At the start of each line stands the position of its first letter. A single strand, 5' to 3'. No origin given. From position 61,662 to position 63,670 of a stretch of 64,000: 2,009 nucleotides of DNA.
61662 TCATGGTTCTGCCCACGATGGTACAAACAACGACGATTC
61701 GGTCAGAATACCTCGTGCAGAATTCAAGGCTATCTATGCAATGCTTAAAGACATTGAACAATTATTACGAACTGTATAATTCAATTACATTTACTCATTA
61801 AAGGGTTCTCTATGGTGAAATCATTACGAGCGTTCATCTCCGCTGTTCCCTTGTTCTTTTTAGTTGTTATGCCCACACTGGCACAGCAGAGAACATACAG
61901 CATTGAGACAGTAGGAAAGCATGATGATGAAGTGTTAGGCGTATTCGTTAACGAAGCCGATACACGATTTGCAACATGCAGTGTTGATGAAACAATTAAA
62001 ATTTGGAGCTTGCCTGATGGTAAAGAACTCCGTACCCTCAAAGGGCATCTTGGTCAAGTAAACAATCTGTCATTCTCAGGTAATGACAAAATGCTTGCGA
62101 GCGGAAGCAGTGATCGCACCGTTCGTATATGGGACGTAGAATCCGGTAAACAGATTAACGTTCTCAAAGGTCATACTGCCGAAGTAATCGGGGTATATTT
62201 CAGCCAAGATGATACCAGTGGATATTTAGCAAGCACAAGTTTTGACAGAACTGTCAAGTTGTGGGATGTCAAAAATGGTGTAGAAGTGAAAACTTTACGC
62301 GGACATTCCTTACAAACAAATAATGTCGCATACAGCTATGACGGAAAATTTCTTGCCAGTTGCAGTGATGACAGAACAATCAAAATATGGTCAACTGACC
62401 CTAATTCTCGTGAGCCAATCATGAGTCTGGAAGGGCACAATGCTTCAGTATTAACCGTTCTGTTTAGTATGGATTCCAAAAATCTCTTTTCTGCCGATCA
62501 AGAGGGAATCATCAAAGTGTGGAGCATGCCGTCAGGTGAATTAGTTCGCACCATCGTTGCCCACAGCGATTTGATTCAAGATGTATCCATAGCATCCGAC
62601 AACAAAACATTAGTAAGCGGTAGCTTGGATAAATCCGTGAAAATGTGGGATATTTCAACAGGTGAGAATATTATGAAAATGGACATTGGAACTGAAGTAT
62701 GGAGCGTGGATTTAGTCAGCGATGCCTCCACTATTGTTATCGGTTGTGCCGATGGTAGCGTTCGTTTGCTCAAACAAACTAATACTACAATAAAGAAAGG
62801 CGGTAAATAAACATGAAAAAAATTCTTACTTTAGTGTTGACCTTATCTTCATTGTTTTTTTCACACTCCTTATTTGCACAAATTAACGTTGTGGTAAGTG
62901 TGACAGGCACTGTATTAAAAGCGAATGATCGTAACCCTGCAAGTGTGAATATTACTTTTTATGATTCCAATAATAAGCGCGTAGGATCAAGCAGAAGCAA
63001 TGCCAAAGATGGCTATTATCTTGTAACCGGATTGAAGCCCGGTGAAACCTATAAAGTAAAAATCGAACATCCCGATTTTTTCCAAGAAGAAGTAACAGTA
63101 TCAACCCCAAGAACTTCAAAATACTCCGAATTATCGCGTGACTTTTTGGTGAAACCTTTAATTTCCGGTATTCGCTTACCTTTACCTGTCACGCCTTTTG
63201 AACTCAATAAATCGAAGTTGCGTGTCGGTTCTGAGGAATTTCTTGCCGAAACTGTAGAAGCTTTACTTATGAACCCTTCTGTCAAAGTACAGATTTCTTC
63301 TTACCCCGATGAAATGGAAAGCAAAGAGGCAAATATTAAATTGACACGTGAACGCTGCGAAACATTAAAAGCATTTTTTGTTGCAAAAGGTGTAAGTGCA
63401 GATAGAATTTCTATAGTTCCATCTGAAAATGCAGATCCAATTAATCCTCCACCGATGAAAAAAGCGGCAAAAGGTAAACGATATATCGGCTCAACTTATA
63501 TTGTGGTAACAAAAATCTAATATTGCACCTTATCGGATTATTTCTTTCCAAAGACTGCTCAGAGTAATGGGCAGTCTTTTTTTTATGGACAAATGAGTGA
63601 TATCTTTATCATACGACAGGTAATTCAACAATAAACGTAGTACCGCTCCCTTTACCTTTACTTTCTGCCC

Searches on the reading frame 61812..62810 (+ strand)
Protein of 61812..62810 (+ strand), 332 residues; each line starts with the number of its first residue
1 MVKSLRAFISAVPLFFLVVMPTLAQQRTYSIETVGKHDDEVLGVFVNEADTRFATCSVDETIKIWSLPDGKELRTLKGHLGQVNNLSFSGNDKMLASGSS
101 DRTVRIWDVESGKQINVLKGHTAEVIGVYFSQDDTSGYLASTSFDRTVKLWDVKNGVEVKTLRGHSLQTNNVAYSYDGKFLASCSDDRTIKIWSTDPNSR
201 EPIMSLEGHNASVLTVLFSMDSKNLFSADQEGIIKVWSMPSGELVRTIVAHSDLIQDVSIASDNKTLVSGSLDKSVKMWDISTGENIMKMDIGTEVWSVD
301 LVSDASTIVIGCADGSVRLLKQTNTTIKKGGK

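Call 47: search_protein_families(library=pfam, proteins=[window:61812-62810:+], max_evalue=0.00001)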
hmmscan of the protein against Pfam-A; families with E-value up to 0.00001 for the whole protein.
window:61812-62810:+ (332 aa): 47 families (the best 25 are shown)
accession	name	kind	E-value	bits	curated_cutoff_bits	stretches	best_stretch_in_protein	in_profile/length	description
PF25173.1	Beta-prop_WDR3_1st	-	6e-64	215.6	154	2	30-194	21-183/184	WDR3 first beta-propeller domain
PF00400.38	WD40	-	7.2e-59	194.2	27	4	70-108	1-39/39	WD domain, G-beta repeat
PF25174.1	Beta-prop_THOC3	-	1.6e-57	195.1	305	3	113-209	162-254/272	THOC3 beta-propeller domain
PF25175.1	Beta-prop_WDR5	-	1.1e-49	169.7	250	2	36-195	8-165/296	WDR5 beta-propeller domain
PF24814.1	WD40_Prp19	-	2.6e-47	161.6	320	2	45-238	13-205/281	Prp19 WD40 domain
PF25172.1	Beta-prop_WDR3_2nd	-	3.6e-44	151.6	140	2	36-195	131-288/293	WDR3 second beta-propeller domain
PF24817.1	WD40_WDHD1_1st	-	3.6e-42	145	109.9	3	41-163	49-167/291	WDHD1 first WD40 domain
PF24805.1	EIF3I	-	5.5e-39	134.6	200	3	202-310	3-110/324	EIF3I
PF25168.1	Beta-prop_WDR36-Utp21_2nd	-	3.7e-37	128.8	84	2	34-159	153-275/335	WDR36/Utp21 second beta-propeller domain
PF24807.1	WD40_CDC20-Fz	-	5.8e-37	128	200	3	74-163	129-219/292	CDC20/Fizzy WD40 domain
PF23414.1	Beta-prop_EML_2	-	1e-33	117.3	90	3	43-161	44-161/266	Echinoderm microtubule-associated protein second beta-propeller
PF24105.1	Beta-prop_CAF1B_HIR1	-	4e-30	105.5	80.5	3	73-155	123-203/383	CAF1B/HIR1 beta-propeller domain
PF25391.1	WD40_Gbeta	-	9.3e-30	104.2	150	2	95-193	157-253/340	G protein beta WD-40 repeat protein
PF24796.1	WDR55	-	9.5e-30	104.1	200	1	158-320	45-206/296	WDR55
PF23869.1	Beta-prop_WDR75_1st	-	2.2e-26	93.3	45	2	218-306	2-90/292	WD repeat-containing protein 75 first beta-propeller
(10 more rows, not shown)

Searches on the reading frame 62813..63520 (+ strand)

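Call 47: search_protein_families(library=pfam, proteins=[window:62813-63520:+], max_evalue=0.00001)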
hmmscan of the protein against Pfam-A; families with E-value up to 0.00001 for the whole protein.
window:62813-63520:+ (235 aa): 2 families
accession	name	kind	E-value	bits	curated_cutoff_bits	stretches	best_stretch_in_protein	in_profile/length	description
PF00691.25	OmpA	-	1.7e-09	38.4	27.2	1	129-213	2-88/98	OmpA family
PF13620.12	CarboxypepD_reg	-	6.7e-07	30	32.3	1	29-98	1-71/82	Carboxypeptidase regulatory-like domain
